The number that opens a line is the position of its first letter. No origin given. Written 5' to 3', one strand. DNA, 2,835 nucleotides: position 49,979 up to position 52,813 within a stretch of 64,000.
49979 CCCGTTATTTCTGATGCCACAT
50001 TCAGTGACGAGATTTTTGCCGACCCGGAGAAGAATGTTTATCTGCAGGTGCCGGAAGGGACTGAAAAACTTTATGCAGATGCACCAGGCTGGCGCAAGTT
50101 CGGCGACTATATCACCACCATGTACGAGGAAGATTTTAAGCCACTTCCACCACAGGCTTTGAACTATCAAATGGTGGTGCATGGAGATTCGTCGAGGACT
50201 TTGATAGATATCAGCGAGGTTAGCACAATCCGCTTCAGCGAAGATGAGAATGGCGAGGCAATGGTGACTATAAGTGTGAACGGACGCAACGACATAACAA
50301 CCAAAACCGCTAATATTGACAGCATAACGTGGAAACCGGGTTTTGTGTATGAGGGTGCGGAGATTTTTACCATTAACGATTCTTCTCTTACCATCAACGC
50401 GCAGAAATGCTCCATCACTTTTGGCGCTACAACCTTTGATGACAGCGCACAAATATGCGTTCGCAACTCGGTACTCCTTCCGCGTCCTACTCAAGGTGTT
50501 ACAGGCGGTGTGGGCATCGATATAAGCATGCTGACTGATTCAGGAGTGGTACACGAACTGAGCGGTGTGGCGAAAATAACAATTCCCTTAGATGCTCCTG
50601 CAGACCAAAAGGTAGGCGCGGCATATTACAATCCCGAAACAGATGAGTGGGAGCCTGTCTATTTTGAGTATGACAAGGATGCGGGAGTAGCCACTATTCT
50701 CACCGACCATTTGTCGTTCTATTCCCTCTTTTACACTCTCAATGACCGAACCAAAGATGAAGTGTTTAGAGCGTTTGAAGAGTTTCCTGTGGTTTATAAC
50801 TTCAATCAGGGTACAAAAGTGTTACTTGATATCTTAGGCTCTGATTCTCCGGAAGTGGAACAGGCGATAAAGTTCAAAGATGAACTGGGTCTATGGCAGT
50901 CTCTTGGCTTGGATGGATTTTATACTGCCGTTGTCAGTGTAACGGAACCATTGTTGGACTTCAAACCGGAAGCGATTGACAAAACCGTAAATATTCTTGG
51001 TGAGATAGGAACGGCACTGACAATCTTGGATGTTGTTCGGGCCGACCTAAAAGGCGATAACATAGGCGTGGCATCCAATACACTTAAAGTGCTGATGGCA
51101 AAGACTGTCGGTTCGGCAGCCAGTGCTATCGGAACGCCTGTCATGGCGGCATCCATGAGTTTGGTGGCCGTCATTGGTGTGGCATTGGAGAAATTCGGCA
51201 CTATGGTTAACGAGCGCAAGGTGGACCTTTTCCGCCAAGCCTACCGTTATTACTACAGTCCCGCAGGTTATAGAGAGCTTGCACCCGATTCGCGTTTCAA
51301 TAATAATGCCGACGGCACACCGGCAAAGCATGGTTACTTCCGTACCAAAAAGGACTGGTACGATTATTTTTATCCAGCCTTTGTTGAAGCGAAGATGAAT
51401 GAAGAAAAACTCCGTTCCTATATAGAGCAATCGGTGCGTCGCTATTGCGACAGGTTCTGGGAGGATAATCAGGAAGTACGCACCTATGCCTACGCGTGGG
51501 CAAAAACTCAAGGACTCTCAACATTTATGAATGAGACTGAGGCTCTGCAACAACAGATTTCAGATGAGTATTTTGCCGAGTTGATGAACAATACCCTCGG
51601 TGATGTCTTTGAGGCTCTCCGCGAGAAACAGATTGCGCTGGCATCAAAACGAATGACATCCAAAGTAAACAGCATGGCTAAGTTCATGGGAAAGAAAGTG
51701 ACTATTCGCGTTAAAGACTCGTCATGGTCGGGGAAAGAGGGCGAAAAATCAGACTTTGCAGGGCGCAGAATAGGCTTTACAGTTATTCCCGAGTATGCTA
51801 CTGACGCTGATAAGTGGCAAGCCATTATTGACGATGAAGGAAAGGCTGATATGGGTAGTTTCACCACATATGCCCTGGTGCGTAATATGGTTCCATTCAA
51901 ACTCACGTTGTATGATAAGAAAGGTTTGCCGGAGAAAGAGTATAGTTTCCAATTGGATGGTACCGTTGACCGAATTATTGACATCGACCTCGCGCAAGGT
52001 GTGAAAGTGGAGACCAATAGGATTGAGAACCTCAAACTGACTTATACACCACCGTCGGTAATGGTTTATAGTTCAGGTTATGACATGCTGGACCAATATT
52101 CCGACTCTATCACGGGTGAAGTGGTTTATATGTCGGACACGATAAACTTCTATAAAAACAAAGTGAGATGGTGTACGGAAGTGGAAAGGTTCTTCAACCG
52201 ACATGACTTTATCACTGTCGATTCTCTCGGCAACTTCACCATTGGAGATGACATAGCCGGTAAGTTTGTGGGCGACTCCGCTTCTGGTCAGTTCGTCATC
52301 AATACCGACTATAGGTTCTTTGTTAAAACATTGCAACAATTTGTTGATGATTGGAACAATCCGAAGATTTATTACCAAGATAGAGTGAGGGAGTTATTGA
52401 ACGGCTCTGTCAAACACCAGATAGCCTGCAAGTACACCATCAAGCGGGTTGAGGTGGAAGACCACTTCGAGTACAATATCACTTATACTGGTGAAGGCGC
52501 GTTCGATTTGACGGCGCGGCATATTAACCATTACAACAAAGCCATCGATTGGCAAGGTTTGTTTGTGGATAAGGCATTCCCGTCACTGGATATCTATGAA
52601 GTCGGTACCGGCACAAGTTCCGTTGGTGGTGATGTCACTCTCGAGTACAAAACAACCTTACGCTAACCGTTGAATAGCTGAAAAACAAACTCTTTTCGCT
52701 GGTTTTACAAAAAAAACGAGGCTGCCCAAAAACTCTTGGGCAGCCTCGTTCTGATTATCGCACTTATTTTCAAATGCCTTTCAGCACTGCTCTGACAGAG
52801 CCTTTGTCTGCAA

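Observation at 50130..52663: Unassigned ~850-aa C-terminal region of the C10 giant, with a ZU5-like 'HLSF' beta-sandwich followed by a Gly/Ala-rich hydrophobic helix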

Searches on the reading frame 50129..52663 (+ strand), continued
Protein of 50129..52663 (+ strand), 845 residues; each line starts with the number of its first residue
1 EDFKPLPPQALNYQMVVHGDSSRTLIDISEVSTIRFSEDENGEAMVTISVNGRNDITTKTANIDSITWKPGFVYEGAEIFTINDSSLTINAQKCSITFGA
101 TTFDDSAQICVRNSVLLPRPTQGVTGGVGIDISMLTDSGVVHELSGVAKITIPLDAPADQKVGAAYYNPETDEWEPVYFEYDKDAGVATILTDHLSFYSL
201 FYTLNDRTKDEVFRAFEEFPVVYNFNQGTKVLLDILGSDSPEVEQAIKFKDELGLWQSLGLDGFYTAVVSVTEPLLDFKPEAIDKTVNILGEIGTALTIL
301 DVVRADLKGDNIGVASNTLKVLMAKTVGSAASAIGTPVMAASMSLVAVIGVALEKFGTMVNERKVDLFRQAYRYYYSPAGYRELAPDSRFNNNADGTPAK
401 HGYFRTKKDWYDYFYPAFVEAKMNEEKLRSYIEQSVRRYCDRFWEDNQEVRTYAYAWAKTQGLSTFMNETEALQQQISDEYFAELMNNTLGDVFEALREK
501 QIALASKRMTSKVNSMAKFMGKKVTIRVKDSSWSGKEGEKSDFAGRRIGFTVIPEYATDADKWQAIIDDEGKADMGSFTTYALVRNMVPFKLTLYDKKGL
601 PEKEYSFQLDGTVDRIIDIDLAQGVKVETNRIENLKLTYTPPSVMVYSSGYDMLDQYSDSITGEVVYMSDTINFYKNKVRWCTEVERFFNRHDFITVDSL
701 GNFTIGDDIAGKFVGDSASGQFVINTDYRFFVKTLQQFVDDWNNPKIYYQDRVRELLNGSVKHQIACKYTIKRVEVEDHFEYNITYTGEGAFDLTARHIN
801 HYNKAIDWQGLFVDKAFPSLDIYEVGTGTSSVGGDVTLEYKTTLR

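Call 85: find_encoding_contigs(protein=P0278, flank=5000, max_places=2)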
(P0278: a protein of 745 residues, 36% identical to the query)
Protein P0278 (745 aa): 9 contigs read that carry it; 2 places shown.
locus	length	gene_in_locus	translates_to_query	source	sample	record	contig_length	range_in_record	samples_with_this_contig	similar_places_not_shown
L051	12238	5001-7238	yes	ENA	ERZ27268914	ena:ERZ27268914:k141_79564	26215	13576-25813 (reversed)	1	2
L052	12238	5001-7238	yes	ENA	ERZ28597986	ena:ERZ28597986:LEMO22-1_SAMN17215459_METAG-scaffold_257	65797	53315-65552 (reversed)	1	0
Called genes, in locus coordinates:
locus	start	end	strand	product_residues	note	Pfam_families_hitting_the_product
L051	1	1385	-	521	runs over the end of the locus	PF03063:Prismane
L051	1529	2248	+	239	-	PF00027:cNMP_binding, PF13545:HTH_Crp_2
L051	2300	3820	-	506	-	-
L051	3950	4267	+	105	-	-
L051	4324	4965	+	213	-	-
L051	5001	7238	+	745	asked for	-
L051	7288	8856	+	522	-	PF13240:Zn_Ribbon_1 (weak)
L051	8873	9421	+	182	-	-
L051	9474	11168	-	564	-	PF03485:Arg_tRNA_synt_N, PF00750:tRNA-synt_1d, PF05746:DALR_1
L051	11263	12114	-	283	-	PF00144:Beta-lactamase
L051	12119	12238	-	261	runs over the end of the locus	PF14512:TM1586_NiRdase (faint), PF00881:Nitroreductase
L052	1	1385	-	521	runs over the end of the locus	PF03063:Prismane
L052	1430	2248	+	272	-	PF00027:cNMP_binding, PF13545:HTH_Crp_2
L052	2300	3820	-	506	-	-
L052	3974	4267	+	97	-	-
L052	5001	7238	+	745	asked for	-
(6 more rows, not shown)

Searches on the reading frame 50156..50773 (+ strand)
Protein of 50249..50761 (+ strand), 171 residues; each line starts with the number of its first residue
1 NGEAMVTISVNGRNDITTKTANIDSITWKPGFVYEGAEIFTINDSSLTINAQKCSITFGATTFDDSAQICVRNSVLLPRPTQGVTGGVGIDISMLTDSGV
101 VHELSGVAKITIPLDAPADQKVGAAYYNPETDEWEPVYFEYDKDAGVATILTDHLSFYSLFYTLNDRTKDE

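Call 27: search_protein_families(library=pfam, proteins=[window:50249-50761:+], max_evalue=10)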
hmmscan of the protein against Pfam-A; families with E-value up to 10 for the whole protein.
window:50249-50761:+ (171 aa): 0 families

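Call 35: search_solved_structures(query=A2, max_evalue=10, show_alignments=3)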
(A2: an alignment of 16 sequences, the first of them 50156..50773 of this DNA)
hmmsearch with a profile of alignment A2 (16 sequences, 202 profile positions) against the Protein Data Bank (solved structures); distinct sequences matched with E-value up to 10: 3.
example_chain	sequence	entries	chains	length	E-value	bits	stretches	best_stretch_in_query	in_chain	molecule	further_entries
8pjs_A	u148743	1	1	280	1.3e-05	28.1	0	153-165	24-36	SAKeCEref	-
7q58_A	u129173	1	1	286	0.015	18.1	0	153-165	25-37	SAKe6BR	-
3wkn_E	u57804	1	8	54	0.87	12.3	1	147-163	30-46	AFFinger p17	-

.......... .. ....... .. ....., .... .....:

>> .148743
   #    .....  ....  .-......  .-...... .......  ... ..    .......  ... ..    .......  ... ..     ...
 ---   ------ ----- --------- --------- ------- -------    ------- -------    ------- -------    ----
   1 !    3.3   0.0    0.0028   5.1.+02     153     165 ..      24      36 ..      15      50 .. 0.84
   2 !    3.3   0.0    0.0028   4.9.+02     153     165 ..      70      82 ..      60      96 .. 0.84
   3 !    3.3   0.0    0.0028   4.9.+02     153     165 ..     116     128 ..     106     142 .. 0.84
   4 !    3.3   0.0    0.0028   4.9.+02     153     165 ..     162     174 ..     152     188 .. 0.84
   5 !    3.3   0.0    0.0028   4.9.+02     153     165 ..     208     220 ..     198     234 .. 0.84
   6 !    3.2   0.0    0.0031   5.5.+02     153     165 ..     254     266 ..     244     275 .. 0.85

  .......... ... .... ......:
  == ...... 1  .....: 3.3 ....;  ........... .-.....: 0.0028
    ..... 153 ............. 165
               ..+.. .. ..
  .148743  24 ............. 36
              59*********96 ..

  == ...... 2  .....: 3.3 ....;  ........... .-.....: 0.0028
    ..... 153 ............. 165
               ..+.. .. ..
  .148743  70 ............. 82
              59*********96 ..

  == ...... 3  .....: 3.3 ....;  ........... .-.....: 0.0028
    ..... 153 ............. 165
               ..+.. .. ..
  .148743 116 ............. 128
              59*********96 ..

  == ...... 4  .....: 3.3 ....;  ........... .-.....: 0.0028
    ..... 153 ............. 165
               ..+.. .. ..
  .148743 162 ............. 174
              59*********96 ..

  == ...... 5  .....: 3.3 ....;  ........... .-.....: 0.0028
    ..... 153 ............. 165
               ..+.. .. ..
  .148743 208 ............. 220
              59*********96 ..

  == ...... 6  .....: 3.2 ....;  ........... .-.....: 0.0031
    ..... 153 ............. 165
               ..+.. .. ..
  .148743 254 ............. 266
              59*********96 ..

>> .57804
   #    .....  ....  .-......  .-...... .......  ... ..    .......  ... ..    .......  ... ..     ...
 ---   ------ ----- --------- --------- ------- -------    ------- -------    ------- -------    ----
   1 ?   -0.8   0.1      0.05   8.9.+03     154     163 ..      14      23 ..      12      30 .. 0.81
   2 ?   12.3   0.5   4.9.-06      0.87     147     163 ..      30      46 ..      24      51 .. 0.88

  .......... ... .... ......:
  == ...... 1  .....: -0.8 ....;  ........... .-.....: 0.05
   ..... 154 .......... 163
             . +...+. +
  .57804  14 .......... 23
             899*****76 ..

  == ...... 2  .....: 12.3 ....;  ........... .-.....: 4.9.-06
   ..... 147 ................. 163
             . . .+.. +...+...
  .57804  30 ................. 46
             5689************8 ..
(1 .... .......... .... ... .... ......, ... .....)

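Call 50: predict_structure(alignment_id=A4)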
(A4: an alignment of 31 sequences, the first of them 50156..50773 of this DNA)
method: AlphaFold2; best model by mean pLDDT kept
length: 206 residues; sequences in the alignment: 31
mean_pLDDT: 87.9   pTM: 0.75
mean pLDDT of the five models: 87.9, 83.2, 82.1, 81.4, 78.1
residues with pLDDT >= 90: 107; 70-90: 86; 50-70: 13; < 50: 0
segments of 3 or more residues with pLDDT < 50: none
pLDDT, mean of each block of 10 residues (from residue 1): 80 82 93 95 89 89 87 89 95 83 87 88 87 85 93 92 91 96 94 78 61
secondary structure, 60 per line:
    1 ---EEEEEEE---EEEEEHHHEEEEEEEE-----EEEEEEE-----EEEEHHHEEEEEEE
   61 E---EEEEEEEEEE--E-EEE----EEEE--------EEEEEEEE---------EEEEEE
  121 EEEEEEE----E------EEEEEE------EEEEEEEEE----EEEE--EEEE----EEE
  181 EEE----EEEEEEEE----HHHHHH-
elements in order: E4-10 E14-18 E22-29 E35-41 E47-50 E54-61 E65-74 E79-81 E86-89 E98-105 E115-127 E139-144 E151-159 E164-167 E170-173 E178-183 E188-195 H200-205
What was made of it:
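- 50156..50338 (+): Small N-terminal beta domain (aa 760-820, 'YQMVVHG...DSITW'). It also occurs after the signal peptide of stand-alone Bacteroidota-type relatives. AlphaFold strands E4-61 with pLDDT 80-95 (call 50).
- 50339..50743 (+): ZU5/GAIN-like beta-sandwich (aa 821-955). Model pLDDT 88 (call 50).
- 50714..50743 (+): Post-scissile strand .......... (aa 946-955). It is the last strand of the sandwich and would keep the two fragments associated after cleavage. Model strand E188-195 (call 50).
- Fold: model pLDDT 87.9 (call 50). Position: the motif is in the turn between the last two strands (call 50).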

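Call 54: fold_search(model_id=the predicted structure, library=pdb)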
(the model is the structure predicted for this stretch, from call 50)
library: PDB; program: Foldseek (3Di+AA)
matches with E <= 10: 1201; with E <= 0.001: 1
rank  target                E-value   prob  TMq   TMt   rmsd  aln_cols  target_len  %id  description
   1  4d8o                  7.5e-04  1.00  0.46  0.20  10.7       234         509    7  Crystal Structure of the ankyrin-B ZU5-ZU5-UPA-DD tandem (released 2012-03-28)
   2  6m3q_E                4.2e-03  1.00  0.46  0.23  11.4       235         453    8  Crystal structure of AnkB/beta4-spectrin complex (released 2020-05-13)
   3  2wmk_B                1.2e-02  0.92  0.25  0.12  10.7       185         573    9  Crystal structure of the catalytic module of a family 98 glycoside hydrolase from Streptococcus pneumoniae SP3-BS71 (S (released 2009-07-14)
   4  4dlo_B                1.4e-02  1.00  0.45  0.30   5.0       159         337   12  Crystal structure of the GAIN and HormR domains of brain angiogenesis inhibitor 3 (BAI3) (released 2012-02-22)
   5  7q20_G                1.5e-02  0.54  0.21  0.08  13.9       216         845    8  Ruminococcus gnavus ATC29149 endo-beta-1,4-galactosidase (RgGH98) in complex with blood group A trisaccharide (released 2022-02-02)
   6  2wmk_A                1.8e-02  0.82  0.26  0.12  15.0       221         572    8  Crystal structure of the catalytic module of a family 98 glycoside hydrolase from Streptococcus pneumoniae SP3-BS71 (S (released 2009-07-14)
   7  5mhf_B                1.8e-02  0.20  0.16  0.07  19.3       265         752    8  Murine endoplasmic reticulum alpha-glucosidase I with N-9'-methoxynonyl-1-deoxynojirimycin. (released 2017-12-20)
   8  2wmi_A                1.9e-02  0.80  0.26  0.12  15.0       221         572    8  Crystal structure of the catalytic module of a family 98 glycoside hydrolase from Streptococcus pneumoniae SP3-BS71 in (released 2009-07-14)
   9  2wmj_B                2.2e-02  0.82  0.24  0.11  11.3       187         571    9  Crystal structure of the catalytic module of a family 98 glycoside hydrolase from Streptococcus pneumoniae SP3-BS71 (S (released 2009-07-14)
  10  4d6i_A                3.2e-02  0.69  0.26  0.11  15.8       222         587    8  Crystal structure of a family 98 glycoside hydrolase catalytic module (Sp3GH98) in complex with the type 1 blood group (released 2014-11-26)
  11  4d6e_A                3.4e-02  0.75  0.27  0.12  14.9       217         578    7  Crystal structure of a family 98 glycoside hydrolase catalytic module (Sp3GH98) in complex with the blood group A-tris (released 2014-11-26)
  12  9m0b_A                3.6e-02  0.99  0.32  0.11   6.4       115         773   13  Crystal structure of alpha-agarase AGA from Catenovulum maritimum (released 2026-03-04)
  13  8iu8                  3.8e-02  0.82  0.26  0.12  10.1       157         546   14  Crystal structure of GH66 endodextranase from Flavobacterium johnsoniae (released 2023-06-14)
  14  4d6h_A                4.0e-02  0.77  0.25  0.12  10.3       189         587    8  Crystal structure of a family 98 glycoside hydrolase catalytic module (Sp3GH98) in complex with the type 1 blood group (released 2014-11-26)
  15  4d72_A                4.0e-02  0.75  0.25  0.11  10.3       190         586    8  Crystal structure of a family 98 glycoside hydrolase catalytic module (Sp3GH98) in complex with the type 2 blood group (released 2015-01-21)
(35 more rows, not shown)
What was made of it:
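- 50339..50743 (+): Foldseek PDB top hits are ankyrin ZU5 (E 7.5e-4, prob 1.0) and BAI3 GAIN (E 1.4e-2, prob 1.0, rmsd 5.0 A over 159 columns) (call 54).
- On ZU5/GAIN/Nup98 autoproteolytic superfamily: Foldseek PDB ranks 1, 2 and 17 are ankyrin ZU5 and rank 4 is BAI3 GAIN, all prob 0.96-1.0 (call 54).
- Closest known: GAIN domain / GPS motif of adhesion GPCRs and polycystin-1. Same: Fold hit: prob 1.0, rmsd 5.0 A over 159 columns (call 54).
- Closest known: ZU5 domains and ZU5-UPA. Same: Best structural matches (E 7.5e-4, call 54).
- The top Foldseek PDB hits are ankyrin-B and ankyrin-G ZU5 and BAI3 GAIN (call 54). Generic beta-sandwiches from glycosidases also score (call 54).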

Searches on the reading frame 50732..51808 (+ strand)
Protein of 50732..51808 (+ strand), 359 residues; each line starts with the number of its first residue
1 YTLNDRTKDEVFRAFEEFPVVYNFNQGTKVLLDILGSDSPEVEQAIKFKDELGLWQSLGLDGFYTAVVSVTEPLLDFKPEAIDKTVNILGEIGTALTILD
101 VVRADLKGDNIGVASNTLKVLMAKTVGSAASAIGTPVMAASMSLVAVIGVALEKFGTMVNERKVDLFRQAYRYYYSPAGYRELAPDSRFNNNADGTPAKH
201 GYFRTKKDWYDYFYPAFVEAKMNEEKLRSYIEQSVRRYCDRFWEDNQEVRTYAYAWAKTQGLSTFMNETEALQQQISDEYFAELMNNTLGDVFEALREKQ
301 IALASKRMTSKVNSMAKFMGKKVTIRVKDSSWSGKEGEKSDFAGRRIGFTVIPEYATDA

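Call 27: search_protein_families(library=pfam, proteins=[window:50732-51808:+], max_evalue=10)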
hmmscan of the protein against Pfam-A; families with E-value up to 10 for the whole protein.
window:50732-51808:+ (359 aa): 2 families
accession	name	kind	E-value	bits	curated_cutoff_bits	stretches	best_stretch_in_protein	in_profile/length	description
PF06748.17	DUF1217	-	0.026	15.1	22.9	1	264-324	51-108/149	Protein of unknown function (DUF1217)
PF08767.17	CRM1_C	-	0.18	11.4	23.2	1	268-320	257-309/323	CRM1 C terminal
